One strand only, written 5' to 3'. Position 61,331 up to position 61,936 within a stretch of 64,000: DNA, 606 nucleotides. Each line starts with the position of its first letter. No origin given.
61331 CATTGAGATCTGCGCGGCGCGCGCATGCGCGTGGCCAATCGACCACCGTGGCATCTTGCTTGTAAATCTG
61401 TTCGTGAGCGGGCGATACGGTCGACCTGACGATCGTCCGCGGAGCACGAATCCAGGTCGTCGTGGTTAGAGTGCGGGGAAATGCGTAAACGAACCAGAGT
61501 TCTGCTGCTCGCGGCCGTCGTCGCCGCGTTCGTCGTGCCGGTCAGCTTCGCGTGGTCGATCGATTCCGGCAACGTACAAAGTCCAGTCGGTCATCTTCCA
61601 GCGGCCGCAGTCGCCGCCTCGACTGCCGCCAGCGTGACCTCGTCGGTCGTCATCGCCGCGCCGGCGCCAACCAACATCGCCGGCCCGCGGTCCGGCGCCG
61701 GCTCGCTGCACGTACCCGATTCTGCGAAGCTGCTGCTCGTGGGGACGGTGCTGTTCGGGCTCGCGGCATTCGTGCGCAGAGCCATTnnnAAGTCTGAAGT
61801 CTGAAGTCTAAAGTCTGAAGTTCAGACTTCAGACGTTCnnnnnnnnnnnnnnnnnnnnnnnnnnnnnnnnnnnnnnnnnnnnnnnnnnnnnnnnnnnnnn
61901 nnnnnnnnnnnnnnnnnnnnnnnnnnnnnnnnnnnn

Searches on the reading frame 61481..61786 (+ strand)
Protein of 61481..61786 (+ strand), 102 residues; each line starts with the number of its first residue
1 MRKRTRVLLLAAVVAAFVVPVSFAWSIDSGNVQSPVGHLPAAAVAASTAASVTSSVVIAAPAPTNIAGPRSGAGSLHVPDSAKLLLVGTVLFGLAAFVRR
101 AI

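Call 51: search_protein_families(library=ncbifam, proteins=[window:61481-61786:+], max_evalue=0.000001)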
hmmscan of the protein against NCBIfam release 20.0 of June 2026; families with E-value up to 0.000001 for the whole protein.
window:61481-61786:+ (102 aa): 0 families

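Call 63: search_protein_families(library=ncbifam, proteins=[window:61481-61786:+], max_evalue=5)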
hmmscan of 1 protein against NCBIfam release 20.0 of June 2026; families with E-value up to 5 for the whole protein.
window:61481-61786:+ (102 aa): 3 families
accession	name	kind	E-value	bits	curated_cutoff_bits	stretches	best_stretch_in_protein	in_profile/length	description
NF038125.1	PEP_CTERM_THxN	subfamily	2.6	7.5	85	1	76-100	222-245/246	THxN family PEP-CTERM protein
NF002333.0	PRK01294.1-1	equivalog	4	6.9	450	1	5-70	12-78/345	lipase secretion chaperone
NF033634.1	SLATT_1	domain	4.7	7.2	41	1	1-49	20-70/132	SLATT domain-containing protein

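Call 64: search_protein_families(library=pfam, proteins=[window:61481-61786:+], max_evalue=0.1)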
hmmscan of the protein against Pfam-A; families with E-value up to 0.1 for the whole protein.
window:61481-61786:+ (102 aa): 1 family
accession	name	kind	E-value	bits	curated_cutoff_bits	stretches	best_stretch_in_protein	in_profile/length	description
PF07589.16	PEP-CTERM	-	0.085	13.4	20.7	1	79-100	5-24/24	PEP-CTERM motif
